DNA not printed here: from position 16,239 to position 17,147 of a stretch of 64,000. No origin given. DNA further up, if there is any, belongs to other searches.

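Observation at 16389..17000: Early pentapeptide-repeat protein encoded by tandem 15-bp DNA repeats: DNA-mimic anti-defence candidate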

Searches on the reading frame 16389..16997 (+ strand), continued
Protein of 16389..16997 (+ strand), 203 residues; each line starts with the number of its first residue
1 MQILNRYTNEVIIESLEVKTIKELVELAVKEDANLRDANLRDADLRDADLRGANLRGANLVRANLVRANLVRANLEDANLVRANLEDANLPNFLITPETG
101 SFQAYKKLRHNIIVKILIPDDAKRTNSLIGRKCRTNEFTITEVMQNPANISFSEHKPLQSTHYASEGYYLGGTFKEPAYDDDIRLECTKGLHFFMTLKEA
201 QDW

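Call 17: find_homologous_proteins(query=window:16389-16997:+)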
Query window:16389-16997:+ (203 aa): 4247 proteins with E <= 0.001 among 4402 candidates; the best 120 are listed.
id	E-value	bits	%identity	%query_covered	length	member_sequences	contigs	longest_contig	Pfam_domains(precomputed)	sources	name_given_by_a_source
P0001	7.2e-129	445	100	100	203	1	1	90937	PF19062.6,PF13599.14,PF00805.29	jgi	-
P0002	1.1e-59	219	51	95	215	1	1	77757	PF19062.6,PF13576.13,PF13599.14,PF00805.29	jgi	-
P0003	3.9e-59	217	73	68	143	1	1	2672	PF19062.6,PF00805.29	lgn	-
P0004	9.4e-57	210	44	84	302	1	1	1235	PF19062.6,PF13576.13,PF13599.14,PF00805.29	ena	-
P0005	6.3e-56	207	51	85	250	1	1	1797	PF19062.6,PF13576.13,PF13599.14,PF00805.29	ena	-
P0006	5.7e-54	200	48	87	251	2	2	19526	PF19062.6,PF13576.13,PF13599.14,PF00805.29,PF25296.2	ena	-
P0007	2.3e-53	198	39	84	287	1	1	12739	PF19062.6,PF13576.13,PF13599.14,PF00805.29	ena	-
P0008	2.5e-53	198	44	84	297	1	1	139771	PF19062.6,PF13576.13,PF13599.14,PF00805.29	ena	-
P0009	7.1e-53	197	41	84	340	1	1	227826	PF19062.6,PF13576.13,PF13599.14,PF00805.29,PF25296.2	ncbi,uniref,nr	ncbi:pentapeptide repeat-containing protein [Burkholderia multivorans]|uniref:pentapeptide repeat-co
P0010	1.3e-52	196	33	100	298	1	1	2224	PF19062.6,PF13576.13,PF13599.14,PF00805.29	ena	-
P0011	1.5e-52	196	44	85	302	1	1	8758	PF19062.6,PF13576.13,PF13599.14,PF00805.29,PF25296.2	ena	-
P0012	5.2e-52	194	49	85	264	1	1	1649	PF19062.6,PF13576.13,PF13599.14,PF00805.29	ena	-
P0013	1.6e-51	192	45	85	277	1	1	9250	PF19062.6,PF13576.13,PF13599.14,PF00805.29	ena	-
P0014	4.2e-51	191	44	83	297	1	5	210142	PF19062.6,PF13576.13,PF13599.14,PF00805.29,PF25296.2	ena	-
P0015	5.2e-51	191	44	83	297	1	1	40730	PF19062.6,PF13576.13,PF13599.14,PF00805.29,PF25296.2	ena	-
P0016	1.0e-50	190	44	84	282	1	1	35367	PF19062.6,PF13576.13,PF13599.14,PF00805.29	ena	-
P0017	1.8e-50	189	44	85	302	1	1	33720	PF19062.6,PF13576.13,PF13599.14,PF00805.29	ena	-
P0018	3.0e-50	188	41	84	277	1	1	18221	PF19062.6,PF13576.13,PF13599.14,PF00805.29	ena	-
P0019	3.5e-50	188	44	84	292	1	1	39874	PF19062.6,PF13576.13,PF13599.14,PF00805.29,PF25296.2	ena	-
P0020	5.0e-50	188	43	84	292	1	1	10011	PF19062.6,PF13576.13,PF13599.14,PF00805.29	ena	-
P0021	6.4e-50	187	43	85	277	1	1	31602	PF19062.6,PF13576.13,PF13599.14,PF00805.29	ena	-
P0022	1.6e-49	186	38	83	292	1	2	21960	PF19062.6,PF13576.13,PF13599.14,PF00805.29,PF25296.2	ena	-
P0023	1.8e-49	186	46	85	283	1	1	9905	PF19062.6,PF13576.13,PF13599.14,PF00805.29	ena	-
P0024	2.2e-49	185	34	100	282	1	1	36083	PF19062.6,PF13576.13,PF13599.14,PF00805.29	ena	-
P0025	2.7e-49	185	45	85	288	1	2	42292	PF19062.6,PF13576.13,PF13599.14,PF00805.29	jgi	-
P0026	2.8e-49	185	49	84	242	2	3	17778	PF19062.6,PF13576.13,PF13599.14,PF00805.29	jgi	-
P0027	3.6e-49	185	45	83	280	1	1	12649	PF19062.6,PF13576.13,PF13599.14,PF00805.29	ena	-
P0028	5.7e-49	184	52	95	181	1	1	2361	PF19062.6,PF13599.14,PF00805.29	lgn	-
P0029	7.3e-49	184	51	84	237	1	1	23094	PF19062.6,PF13576.13,PF13599.14,PF00805.29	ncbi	-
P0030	1.0e-48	183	47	88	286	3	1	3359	PF19062.6,PF13576.13,PF13599.14,PF00805.29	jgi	-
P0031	1.4e-48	183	43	100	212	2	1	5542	PF19062.6,PF13599.14,PF00805.29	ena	-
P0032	2.5e-48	182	46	83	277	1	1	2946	PF19062.6,PF13576.13,PF13599.14,PF00805.29,PF25296.2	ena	-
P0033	2.5e-48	182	49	84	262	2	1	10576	PF19062.6,PF13576.13,PF13599.14,PF00805.29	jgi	jgi:hypothetical protein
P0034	3.0e-48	182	44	100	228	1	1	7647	PF19062.6,PF13576.13,PF13599.14,PF00805.29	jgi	jgi:hypothetical protein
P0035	3.0e-48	182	46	96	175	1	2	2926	PF19062.6,PF00805.29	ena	-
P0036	3.4e-48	182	46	83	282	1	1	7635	PF19062.6,PF13576.13,PF13599.14,PF00805.29,PF25296.2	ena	-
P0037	3.7e-48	182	41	85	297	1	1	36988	PF19062.6,PF13576.13,PF13599.14,PF00805.29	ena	-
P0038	3.9e-48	181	44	85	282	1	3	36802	PF19062.6,PF13576.13,PF13599.14,PF00805.29,PF25296.2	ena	-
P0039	4.5e-48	181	43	84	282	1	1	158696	PF19062.6,PF13576.13,PF13599.14,PF00805.29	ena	-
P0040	6.3e-48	181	44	85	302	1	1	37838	PF19062.6,PF13576.13,PF13599.14,PF00805.29,PF25296.2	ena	-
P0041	1.2e-47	180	45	95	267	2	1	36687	PF19062.6,PF13576.13,PF13599.14,PF00805.29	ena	-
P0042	1.3e-47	180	46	84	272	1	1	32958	PF19062.6,PF13576.13,PF13599.14,PF00805.29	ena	-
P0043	1.4e-47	180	44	83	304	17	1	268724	PF19062.6,PF13576.13,PF13599.14,PF00805.29,PF25296.2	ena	-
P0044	1.6e-47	179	52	100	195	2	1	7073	PF19062.6,PF00805.29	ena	-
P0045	1.9e-47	179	44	84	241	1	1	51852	PF19062.6,PF13576.13,PF13599.14,PF00805.29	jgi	jgi:hypothetical protein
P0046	2.8e-47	179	33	100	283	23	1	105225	PF19062.6,PF13576.13,PF13599.14,PF00805.29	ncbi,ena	-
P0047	2.9e-47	179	48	84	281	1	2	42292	PF19062.6,PF13576.13,PF13599.14,PF00805.29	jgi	-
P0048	4.6e-47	178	53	86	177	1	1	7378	PF19062.6,PF13576.13,PF13599.14,PF00805.29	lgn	-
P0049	4.6e-47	178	34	100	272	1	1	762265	PF19062.6,PF13576.13,PF13599.14,PF00805.29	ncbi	ncbi:MAG: pentapeptide repeat-containing protein [Alistipes communis]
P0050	4.7e-47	178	39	84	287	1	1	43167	PF19062.6,PF13576.13,PF13599.14,PF00805.29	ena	-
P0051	5.2e-47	178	39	83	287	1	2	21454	PF19062.6,PF13576.13,PF13599.14,PF00805.29,PF25296.2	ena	-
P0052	5.2e-47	178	42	85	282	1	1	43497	PF19062.6,PF13576.13,PF13599.14,PF00805.29,PF25296.2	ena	-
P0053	5.3e-47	178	34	100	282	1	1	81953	PF19062.6,PF13576.13,PF13599.14,PF00805.29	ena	-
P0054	5.7e-47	178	52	85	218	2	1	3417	PF19062.6,PF13576.13,PF13599.14,PF00805.29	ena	-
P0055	7.9e-47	177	44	83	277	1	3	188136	PF19062.6,PF13576.13,PF13599.14,PF00805.29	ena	-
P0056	8.6e-47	177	34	100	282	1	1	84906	PF19062.6,PF13576.13,PF13599.14,PF00805.29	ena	-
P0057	9.5e-47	177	42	85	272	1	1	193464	PF19062.6,PF13576.13,PF13599.14,PF00805.29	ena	-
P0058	1.1e-46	177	51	85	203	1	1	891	PF19062.6,PF13576.13,PF13599.14,PF00805.29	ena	-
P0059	1.1e-46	177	37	99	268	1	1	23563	PF19062.6,PF13576.13,PF13599.14,PF00805.29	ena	-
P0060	1.3e-46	176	41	85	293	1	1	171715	PF19062.6,PF13576.13,PF13599.14,PF00805.29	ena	-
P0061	1.9e-46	176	41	85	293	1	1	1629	PF19062.6,PF13576.13,PF13599.14,PF00805.29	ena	-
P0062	1.9e-46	176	43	84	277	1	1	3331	PF19062.6,PF13576.13,PF13599.14,PF00805.29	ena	-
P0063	1.9e-46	176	38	100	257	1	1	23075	PF19062.6,PF13576.13,PF13599.14,PF00805.29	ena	-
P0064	2.1e-46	176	36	100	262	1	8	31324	PF19062.6,PF13576.13,PF13599.14,PF00805.29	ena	-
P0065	2.1e-46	176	36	100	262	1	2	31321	PF19062.6,PF13576.13,PF13599.14,PF00805.29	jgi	jgi:hypothetical protein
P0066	2.1e-46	176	42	84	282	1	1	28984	PF19062.6,PF13576.13,PF13599.14,PF00805.29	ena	-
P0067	2.2e-46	176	54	84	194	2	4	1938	PF19062.6,PF13576.13,PF13599.14,PF00805.29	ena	-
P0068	2.5e-46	176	34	100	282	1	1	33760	PF19062.6,PF13576.13,PF13599.14,PF00805.29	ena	-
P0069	2.5e-46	176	43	84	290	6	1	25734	PF19062.6,PF13576.13,PF13599.14,PF00805.29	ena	-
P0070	2.6e-46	175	44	85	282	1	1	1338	PF19062.6,PF13576.13,PF13599.14,PF00805.29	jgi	-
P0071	3.6e-46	175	53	84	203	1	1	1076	PF19062.6,PF13576.13,PF13599.14,PF00805.29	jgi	jgi:hypothetical protein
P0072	4.2e-46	175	50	96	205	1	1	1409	PF19062.6,PF13599.14,PF00805.29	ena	-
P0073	4.7e-46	175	46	84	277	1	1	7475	PF19062.6,PF13576.13,PF13599.14,PF00805.29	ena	-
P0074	4.7e-46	175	43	85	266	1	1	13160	PF19062.6,PF13576.13,PF13599.14,PF00805.29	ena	-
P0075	4.8e-46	175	48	85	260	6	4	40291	PF19062.6,PF13576.13,PF13599.14,PF00805.29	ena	-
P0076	5.1e-46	175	43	84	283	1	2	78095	PF19062.6,PF13576.13,PF13599.14,PF00805.29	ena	-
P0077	5.2e-46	175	43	84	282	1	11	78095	PF19062.6,PF13576.13,PF13599.14,PF00805.29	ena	-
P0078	5.2e-46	174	42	83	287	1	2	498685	PF19062.6,PF13576.13,PF13599.14,PF00805.29,PF25296.2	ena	-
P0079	6.6e-46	174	43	84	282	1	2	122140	PF19062.6,PF13576.13,PF13599.14,PF00805.29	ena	-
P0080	6.9e-46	174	43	84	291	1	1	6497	PF19062.6,PF13576.13,PF13599.14,PF00805.29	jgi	jgi:uncharacterized protein YjbI with pentapeptide repeats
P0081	7.2e-46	174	42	84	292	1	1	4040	PF19062.6,PF13576.13,PF13599.14,PF00805.29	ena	-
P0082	7.2e-46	174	36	100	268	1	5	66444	PF19062.6,PF13576.13,PF13599.14,PF00805.29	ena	-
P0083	7.3e-46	174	43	84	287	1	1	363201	PF19062.6,PF13576.13,PF13599.14,PF00805.29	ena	-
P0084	8.2e-46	174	40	85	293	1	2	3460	PF19062.6,PF13576.13,PF13599.14,PF00805.29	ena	-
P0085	9.4e-46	174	37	100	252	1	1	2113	PF19062.6,PF13576.13,PF13599.14,PF00805.29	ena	-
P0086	9.5e-46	174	45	83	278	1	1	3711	PF19062.6,PF13576.13,PF13599.14,PF00805.29,PF25296.2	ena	-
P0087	9.6e-46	174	44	85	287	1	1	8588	PF19062.6,PF13576.13,PF13599.14,PF00805.29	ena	-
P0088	9.6e-46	174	43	84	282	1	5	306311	PF19062.6,PF13576.13,PF13599.14,PF00805.29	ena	-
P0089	1.0e-45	174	36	100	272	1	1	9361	PF19062.6,PF13576.13,PF13599.14,PF00805.29,PF25296.2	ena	-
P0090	1.0e-45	174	43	84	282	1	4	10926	PF19062.6,PF13576.13,PF13599.14,PF00805.29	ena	-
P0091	1.4e-45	173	43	84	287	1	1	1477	PF19062.6,PF13576.13,PF13599.14,PF00805.29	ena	-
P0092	1.6e-45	173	42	84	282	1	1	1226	PF19062.6,PF13576.13,PF13599.14,PF00805.29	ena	-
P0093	1.7e-45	173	42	85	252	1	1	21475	PF19062.6,PF13576.13,PF13599.14,PF00805.29,PF25296.2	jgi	jgi:hypothetical protein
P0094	1.8e-45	173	44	84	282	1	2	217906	PF19062.6,PF13576.13,PF13599.14,PF00805.29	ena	-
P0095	1.9e-45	173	44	84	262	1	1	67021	PF19062.6,PF13576.13,PF13599.14,PF00805.29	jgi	-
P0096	2.0e-45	173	36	100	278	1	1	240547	PF19062.6,PF13576.13,PF13599.14,PF00805.29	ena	-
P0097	2.0e-45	173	38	100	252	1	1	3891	PF19062.6,PF13576.13,PF13599.14,PF00805.29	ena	-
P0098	2.5e-45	172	42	84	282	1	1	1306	PF19062.6,PF13576.13,PF13599.14,PF00805.29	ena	-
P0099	2.8e-45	172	42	84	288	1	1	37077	PF19062.6,PF13576.13,PF13599.14,PF00805.29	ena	-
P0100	3.0e-45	172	47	84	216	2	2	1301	PF19062.6,PF13576.13,PF13599.14,PF00805.29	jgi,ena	jgi:hypothetical protein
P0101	3.0e-45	172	34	100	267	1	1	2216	PF19062.6,PF13576.13,PF13599.14,PF00805.29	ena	-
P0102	3.0e-45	172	35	99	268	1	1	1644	PF19062.6,PF13599.14,PF00805.29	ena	-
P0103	3.0e-45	172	52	84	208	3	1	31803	PF19062.6,PF13576.13,PF13599.14,PF00805.29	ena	-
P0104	3.3e-45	172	52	85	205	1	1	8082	PF19062.6,PF13576.13,PF13599.14,PF00805.29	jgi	jgi:hypothetical protein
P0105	3.5e-45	172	41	85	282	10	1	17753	PF19062.6,PF13576.13,PF13599.14,PF00805.29,PF25296.2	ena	-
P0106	3.8e-45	172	44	83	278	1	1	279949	PF19062.6,PF13576.13,PF13599.14,PF00805.29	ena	-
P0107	6.0e-45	171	48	87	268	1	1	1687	PF19062.6,PF13576.13,PF13599.14,PF00805.29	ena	-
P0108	6.5e-45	171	50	84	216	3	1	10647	PF19062.6,PF13576.13,PF13599.14,PF00805.29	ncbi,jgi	jgi:hypothetical protein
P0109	6.8e-45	171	39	84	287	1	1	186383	PF19062.6,PF13576.13,PF13599.14,PF00805.29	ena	-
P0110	7.0e-45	171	34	100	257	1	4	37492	PF19062.6,PF13576.13,PF13599.14,PF00805.29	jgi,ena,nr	jgi:hypothetical protein|nr:MAG TPA: pentapeptide repeat protein [Caudoviricetes sp.]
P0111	7.0e-45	171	44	85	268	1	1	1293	PF19062.6,PF13576.13,PF13599.14,PF00805.29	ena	-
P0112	9.3e-45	170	49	84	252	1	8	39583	PF19062.6,PF13576.13,PF13599.14,PF00805.29,PF25296.2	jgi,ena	-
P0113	1.0e-44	170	42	85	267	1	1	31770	PF19062.6,PF13576.13,PF13599.14,PF00805.29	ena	-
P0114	1.1e-44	170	50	84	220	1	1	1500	PF19062.6,PF13576.13,PF13599.14,PF00805.29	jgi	-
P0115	1.2e-44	170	44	85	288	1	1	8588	PF19062.6,PF13576.13,PF13599.14,PF00805.29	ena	-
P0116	1.4e-44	170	43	85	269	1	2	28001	PF19062.6,PF13576.13,PF13599.14,PF00805.29,PF25296.2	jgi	-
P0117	1.4e-44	170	51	84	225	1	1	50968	PF19062.6,PF13576.13,PF13599.14,PF00805.29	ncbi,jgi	jgi:hypothetical protein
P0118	1.5e-44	170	43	84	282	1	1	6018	PF19062.6,PF13576.13,PF13599.14,PF00805.29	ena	-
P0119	1.6e-44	170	48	87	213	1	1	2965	PF19062.6,PF13576.13,PF13599.14,PF00805.29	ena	-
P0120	1.8e-44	170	44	84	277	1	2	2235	PF19062.6,PF13576.13,PF13599.14,PF00805.29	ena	-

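Call 23: find_encoding_contigs(protein=P0001, flank=10000, max_places=3)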
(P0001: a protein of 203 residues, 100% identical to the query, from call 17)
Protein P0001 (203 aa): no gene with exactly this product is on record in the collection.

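Call 28: predict_structure(alignment_id=A1)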
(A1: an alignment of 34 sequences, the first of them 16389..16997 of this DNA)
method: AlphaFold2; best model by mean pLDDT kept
length: 203 residues; sequences in the alignment: 34
mean_pLDDT: 88.6   pTM: 0.70
mean pLDDT of the five models: 88.6, 87.2, 85.3, 80.4, 77.3
residues with pLDDT >= 90: 106; 70-90: 89; 50-70: 8; < 50: 0
segments of 3 or more residues with pLDDT < 50: none
pLDDT, mean of each block of 10 residues (from residue 1): 89 90 89 88 93 90 92 86 87 79 94 96 85 91 94 87 77 92 83 91 86
secondary structure, 60 per line:
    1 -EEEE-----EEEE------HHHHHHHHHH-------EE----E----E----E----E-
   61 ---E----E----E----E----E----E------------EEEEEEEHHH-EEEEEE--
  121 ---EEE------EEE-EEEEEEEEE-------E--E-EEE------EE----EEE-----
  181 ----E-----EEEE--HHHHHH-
elements in order: E2-5 E11-14 H21-30 E102-108 E113-118 E124-126 E133-135 E137-145 E158-160 E173-175 E191-194 H197-202

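Call 37: get_annotated_region(hit=H33, flank=4000)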
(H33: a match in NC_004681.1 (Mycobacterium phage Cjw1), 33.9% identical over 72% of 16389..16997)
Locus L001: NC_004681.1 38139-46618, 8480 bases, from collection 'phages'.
description: Mycobacterium phage Cjw1, complete genome.
organism: Mycobacterium phage Cjw1 (NCBI taxid 2907830)
taxonomy: Viruses; Duplodnaviria; Heunggongvirae; Uroviricota; Caudoviricetes; Kostyavirus; Kostyavirus CJW1
host: Mycobacterium; source: -; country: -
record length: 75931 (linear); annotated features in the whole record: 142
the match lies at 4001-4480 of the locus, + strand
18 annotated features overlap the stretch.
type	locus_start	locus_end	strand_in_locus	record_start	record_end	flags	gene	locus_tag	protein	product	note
CDS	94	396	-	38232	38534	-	-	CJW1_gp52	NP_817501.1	gp52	-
CDS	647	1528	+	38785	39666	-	-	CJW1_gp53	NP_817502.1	gp53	-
CDS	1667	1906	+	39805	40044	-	-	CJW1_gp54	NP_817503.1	gp54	-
CDS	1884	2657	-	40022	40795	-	-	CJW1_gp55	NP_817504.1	gp55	-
CDS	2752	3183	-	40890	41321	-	-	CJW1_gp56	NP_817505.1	transcriptional repressor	-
CDS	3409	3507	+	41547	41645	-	-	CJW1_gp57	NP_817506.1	gp57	-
CDS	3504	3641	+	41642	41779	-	-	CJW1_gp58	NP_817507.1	gp58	-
CDS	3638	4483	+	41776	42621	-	-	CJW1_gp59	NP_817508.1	gp59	-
CDS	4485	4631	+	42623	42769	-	-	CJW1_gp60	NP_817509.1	gp60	-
CDS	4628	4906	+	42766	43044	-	-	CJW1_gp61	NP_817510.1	gp61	-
CDS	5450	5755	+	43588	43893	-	-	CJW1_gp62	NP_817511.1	gp62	-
CDS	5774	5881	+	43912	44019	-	-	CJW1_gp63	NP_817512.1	gp63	-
CDS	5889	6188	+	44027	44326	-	-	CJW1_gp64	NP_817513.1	gp64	-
CDS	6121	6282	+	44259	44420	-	-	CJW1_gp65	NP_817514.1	gp65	-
CDS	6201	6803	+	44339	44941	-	-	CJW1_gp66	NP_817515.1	secreted protein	-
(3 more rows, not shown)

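Call 38: get_annotated_region(hit=H4, flank=4000)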
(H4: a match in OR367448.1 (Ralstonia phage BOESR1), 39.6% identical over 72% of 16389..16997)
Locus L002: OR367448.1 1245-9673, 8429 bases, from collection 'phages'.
description: Ralstonia phage BOESR1, complete genome.
organism: Ralstonia phage BOESR1 (NCBI taxid 3034917)
taxonomy: Viruses; Duplodnaviria; Heunggongvirae; Uroviricota; Caudoviricetes; Autographiviridae; Gyeongsanvirus
host: Ralstonia pseudosolanacearum (NCPPB 4694); source: -; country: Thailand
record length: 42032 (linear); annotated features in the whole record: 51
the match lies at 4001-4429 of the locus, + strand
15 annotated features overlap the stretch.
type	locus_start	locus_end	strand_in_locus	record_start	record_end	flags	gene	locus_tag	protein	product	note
CDS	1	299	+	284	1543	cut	-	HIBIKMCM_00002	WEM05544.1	terminase large subunit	-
CDS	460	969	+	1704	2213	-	-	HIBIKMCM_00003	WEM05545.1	homing endonuclease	-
CDS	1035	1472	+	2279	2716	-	-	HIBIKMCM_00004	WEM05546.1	terminase large subunit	-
CDS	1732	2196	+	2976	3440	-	-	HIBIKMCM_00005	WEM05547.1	hypothetical protein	-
CDS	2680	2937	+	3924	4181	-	-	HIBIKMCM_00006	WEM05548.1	hypothetical protein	-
CDS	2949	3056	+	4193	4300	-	-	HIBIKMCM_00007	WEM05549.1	hypothetical protein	-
CDS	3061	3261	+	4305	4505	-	-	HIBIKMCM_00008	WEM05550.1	hypothetical protein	-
CDS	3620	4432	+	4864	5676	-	-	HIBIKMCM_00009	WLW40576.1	hypothetical protein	-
CDS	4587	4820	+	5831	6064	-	-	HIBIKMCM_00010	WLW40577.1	hypothetical protein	-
CDS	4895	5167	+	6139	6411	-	-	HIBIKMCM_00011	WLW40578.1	hypothetical protein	-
CDS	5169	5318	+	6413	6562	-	-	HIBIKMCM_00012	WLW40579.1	hypothetical protein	-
CDS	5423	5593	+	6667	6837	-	-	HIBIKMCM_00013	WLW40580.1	hypothetical protein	-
CDS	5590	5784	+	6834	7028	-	-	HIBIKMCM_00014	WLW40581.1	hypothetical protein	-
CDS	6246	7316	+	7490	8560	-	-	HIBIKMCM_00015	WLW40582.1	integrase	-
CDS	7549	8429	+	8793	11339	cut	-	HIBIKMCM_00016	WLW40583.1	RNA polymerase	-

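Call 39: get_annotated_region(hit=H3, flank=4000)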
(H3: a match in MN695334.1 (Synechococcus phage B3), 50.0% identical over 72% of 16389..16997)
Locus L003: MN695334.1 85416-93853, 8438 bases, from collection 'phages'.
description: Synechococcus phage B3, complete genome.
organism: Synechococcus phage B3 (NCBI taxid 2674978)
taxonomy: Viruses; Duplodnaviria; Heunggongvirae; Uroviricota; Caudoviricetes; Kyanoviridae
host: Synechoccus sp.; source: -; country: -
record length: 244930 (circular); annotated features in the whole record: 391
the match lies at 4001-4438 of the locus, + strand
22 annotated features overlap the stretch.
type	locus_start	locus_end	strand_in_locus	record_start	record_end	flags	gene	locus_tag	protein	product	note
CDS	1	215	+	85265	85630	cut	-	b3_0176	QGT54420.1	hypothetical protein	gp176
CDS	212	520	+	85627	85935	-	-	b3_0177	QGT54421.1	hypothetical protein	gp177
CDS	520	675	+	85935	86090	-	-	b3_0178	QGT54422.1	hypothetical protein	gp178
CDS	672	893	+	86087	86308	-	-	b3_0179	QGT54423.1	hypothetical protein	gp179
CDS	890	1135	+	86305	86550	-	-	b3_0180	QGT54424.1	hypothetical protein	gp180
CDS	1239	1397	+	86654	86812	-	-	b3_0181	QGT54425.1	hypothetical protein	gp181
CDS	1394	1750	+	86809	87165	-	-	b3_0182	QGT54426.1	pentapeptide repeat family protein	gp182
CDS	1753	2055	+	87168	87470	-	-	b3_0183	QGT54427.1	hypothetical protein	gp183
CDS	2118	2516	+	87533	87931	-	-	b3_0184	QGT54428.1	hypothetical protein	gp184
CDS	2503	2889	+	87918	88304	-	-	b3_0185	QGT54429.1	hypothetical protein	gp185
CDS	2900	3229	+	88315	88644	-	-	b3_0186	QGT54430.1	hypothetical protein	gp186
CDS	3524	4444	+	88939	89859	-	-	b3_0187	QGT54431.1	pentapeptide repeat family protein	gp187; Phage pentapeptide repeat family protein (ACLAME 560)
CDS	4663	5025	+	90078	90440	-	-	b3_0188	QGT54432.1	hypothetical protein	gp188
CDS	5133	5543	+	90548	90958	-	-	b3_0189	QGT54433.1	hypothetical protein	gp189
CDS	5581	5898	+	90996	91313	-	-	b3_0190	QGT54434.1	hypothetical protein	gp190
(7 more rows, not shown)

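Call 49: search_protein_families(library=pfam, proteins=[L001:3638-4480:+, L002:3620-4429:+, L003:3524-4441:+], max_evalue=0.01)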
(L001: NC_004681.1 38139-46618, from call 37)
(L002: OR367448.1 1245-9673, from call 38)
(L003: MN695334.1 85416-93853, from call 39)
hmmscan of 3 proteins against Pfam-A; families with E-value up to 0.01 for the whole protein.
L001:3638-4480:+ (281 aa): 4 families
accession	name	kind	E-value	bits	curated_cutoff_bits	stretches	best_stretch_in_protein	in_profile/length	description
PF19062.5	DUF5758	-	2.5e-29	101.8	26.9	1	176-278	4-105/105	Family of unknown function (DUF5758)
PF00805.28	Pentapeptide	-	9.2e-29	99.1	20.2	4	48-86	1-39/40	Pentapeptide repeats (8 copies)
PF13599.13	Pentapeptide_4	-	2.1e-14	53.8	38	2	95-162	3-70/78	Pentapeptide repeat region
PF13576.12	Pentapeptide_3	-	7.5e-10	39.3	27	1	118-158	4-47/48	Pentapeptide repeats (9 copies)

L002:3620-4429:+ (270 aa): 5 families
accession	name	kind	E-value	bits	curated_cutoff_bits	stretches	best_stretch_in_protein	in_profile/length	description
PF00805.28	Pentapeptide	-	1e-49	166.1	20.2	4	53-92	1-40/40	Pentapeptide repeats (8 copies)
PF19062.5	DUF5758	-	6.4e-20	71.5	26.9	1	174-267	8-105/105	Family of unknown function (DUF5758)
PF13576.12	Pentapeptide_3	-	9.1e-19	67.9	27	3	27-68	3-47/48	Pentapeptide repeats (9 copies)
PF13599.13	Pentapeptide_4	-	5.5e-11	42.8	38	2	22-90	10-78/78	Pentapeptide repeat region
PF25296.1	Decapeptide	-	0.00028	21.1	45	0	20-79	7-66/74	Decapeptide repeat region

L003:3524-4441:+ (306 aa): 4 families
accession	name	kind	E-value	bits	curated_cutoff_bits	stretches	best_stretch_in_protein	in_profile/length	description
PF00805.28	Pentapeptide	-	9.9e-60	198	20.2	7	101-138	1-38/40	Pentapeptide repeats (8 copies)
PF19062.5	DUF5758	-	6.9e-23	81.1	26.9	1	209-302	5-105/105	Family of unknown function (DUF5758)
PF13599.13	Pentapeptide_4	-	3e-18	66.1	38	3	96-163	11-78/78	Pentapeptide repeat region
PF13576.12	Pentapeptide_3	-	3.2e-14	53.3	27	1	114-156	2-47/48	Pentapeptide repeats (9 copies)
